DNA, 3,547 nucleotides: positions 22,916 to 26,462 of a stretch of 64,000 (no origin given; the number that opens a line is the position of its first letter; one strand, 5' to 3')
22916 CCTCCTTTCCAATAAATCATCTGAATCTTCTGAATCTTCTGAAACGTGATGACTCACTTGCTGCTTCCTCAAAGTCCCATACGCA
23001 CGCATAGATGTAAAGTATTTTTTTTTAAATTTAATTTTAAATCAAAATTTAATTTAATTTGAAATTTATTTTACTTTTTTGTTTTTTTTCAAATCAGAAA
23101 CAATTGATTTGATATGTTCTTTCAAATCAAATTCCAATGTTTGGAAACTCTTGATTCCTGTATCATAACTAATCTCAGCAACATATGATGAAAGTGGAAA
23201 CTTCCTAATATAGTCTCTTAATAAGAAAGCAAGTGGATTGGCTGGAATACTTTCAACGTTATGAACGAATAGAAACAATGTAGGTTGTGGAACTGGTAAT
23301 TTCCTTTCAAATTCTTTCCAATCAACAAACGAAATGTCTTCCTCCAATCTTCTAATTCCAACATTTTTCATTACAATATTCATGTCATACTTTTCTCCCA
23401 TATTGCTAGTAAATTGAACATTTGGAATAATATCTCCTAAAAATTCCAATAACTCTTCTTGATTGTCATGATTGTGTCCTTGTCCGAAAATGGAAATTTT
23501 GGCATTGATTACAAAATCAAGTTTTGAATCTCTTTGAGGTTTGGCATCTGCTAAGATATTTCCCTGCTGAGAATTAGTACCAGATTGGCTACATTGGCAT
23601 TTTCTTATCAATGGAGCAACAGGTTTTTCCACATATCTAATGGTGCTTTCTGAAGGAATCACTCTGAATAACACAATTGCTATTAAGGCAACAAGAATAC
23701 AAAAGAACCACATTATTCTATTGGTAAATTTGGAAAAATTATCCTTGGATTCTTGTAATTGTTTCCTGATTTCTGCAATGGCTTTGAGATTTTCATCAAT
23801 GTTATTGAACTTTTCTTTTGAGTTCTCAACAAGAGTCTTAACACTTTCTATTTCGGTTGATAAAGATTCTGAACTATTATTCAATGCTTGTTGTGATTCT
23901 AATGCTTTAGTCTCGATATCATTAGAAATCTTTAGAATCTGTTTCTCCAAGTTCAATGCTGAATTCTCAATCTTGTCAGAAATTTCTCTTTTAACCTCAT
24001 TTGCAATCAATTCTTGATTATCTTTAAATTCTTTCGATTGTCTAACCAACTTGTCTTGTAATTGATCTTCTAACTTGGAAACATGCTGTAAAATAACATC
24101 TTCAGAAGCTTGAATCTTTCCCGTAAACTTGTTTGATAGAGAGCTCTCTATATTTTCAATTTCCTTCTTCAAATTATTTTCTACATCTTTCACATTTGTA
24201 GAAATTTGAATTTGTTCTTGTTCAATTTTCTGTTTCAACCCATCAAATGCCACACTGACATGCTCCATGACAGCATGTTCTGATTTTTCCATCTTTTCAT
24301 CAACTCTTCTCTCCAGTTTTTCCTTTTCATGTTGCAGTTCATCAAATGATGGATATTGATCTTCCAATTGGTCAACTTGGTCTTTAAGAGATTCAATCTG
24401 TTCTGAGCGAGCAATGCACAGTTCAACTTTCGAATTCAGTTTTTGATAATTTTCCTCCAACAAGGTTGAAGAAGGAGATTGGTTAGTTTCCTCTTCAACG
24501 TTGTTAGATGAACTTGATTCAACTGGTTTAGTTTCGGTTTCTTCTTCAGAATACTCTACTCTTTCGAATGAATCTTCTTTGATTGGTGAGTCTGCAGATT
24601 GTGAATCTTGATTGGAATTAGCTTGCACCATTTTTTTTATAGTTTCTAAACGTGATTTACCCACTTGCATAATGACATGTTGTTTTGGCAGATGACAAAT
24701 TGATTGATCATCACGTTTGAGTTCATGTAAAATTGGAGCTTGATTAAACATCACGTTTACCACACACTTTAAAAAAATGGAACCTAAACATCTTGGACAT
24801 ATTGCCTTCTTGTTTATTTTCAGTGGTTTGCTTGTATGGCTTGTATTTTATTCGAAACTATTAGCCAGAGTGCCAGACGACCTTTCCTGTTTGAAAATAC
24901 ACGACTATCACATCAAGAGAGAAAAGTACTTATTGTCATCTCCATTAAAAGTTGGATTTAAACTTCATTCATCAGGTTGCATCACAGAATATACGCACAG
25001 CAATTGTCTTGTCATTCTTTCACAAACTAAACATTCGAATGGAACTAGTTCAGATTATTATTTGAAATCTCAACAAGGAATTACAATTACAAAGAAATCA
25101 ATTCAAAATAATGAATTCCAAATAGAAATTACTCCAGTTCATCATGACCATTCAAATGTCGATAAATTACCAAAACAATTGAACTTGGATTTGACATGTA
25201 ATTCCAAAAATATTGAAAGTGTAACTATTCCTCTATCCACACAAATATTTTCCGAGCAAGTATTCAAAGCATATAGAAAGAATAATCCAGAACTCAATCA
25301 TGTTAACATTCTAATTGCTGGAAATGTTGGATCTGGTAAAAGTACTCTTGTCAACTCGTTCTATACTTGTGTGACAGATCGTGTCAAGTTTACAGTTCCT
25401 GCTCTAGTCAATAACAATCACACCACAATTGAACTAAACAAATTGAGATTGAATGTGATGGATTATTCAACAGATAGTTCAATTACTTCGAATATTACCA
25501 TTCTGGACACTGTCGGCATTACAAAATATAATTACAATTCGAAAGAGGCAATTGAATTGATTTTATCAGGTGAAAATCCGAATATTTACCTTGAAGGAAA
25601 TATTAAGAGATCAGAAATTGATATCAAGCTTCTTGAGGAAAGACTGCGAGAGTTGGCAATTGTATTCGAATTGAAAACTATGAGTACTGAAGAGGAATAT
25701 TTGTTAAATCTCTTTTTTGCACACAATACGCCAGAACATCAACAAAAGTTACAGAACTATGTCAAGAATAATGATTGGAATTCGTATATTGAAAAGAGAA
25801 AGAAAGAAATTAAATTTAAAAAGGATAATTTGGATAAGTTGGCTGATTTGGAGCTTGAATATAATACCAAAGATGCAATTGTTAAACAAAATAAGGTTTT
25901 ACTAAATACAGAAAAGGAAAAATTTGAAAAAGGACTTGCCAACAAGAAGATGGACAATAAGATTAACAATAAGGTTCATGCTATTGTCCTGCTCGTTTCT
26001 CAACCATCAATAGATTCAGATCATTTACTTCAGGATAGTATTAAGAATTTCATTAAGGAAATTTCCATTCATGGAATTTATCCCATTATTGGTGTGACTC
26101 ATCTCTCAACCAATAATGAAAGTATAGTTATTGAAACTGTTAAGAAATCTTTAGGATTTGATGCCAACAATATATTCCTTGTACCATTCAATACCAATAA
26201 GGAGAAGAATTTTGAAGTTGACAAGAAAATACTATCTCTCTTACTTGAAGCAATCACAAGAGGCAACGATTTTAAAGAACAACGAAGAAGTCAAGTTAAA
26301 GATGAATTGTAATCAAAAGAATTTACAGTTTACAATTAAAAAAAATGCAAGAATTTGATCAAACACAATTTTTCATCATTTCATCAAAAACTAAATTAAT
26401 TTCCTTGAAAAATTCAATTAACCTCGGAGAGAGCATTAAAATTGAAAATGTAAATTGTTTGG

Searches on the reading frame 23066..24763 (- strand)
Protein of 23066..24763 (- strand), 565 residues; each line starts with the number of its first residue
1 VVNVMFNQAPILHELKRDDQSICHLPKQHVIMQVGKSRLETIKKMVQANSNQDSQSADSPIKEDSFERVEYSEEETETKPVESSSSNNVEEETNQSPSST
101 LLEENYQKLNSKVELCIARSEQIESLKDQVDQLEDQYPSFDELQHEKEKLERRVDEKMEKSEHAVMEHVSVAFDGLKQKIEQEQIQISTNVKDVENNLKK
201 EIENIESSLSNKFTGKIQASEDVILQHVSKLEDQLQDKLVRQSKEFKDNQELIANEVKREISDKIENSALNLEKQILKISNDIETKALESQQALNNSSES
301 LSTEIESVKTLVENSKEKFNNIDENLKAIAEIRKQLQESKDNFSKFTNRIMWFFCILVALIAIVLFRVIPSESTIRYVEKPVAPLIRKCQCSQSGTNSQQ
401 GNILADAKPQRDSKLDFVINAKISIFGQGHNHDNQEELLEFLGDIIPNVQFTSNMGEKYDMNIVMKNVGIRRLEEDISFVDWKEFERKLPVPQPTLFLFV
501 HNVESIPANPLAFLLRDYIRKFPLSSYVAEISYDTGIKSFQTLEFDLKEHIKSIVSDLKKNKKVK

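Call 38: search_protein_families(library=pfam, proteins=[window:23066-24763:-], max_evalue=0.001)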
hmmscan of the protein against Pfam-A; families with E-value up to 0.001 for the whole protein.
window:23066-24763:- (565 aa): 2 families
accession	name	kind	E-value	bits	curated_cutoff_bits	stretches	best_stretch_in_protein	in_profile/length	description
PF01442.23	Apolipoprotein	-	2.1e-05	24.7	90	1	121-295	4-186/190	Apolipoprotein A1/A4/E domain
PF12128.14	DUF3584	-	0.00033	18.7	31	1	103-338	300-527/1191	Protein of unknown function (DUF3584)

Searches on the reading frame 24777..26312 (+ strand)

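Call 38: search_protein_families(library=pfam, proteins=[window:24777-26312:+], max_evalue=0.001)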
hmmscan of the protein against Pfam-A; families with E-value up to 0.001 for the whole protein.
window:24777-26312:+ (511 aa): 3 families
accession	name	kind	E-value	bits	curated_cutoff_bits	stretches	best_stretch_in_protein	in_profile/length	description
PF01926.29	MMR_HSR1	-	0.0002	21.8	21.9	1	178-253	2-60/113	50S ribosome-binding GTPase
PF13555.12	AAA_29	-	0.00035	20.7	27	1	156-197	5-44/61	P-loop containing region of AAA domain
PF01580.24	FtsK_SpoIIIE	-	0.00068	19.6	24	0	147-195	16-59/221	FtsK/SpoIIIE family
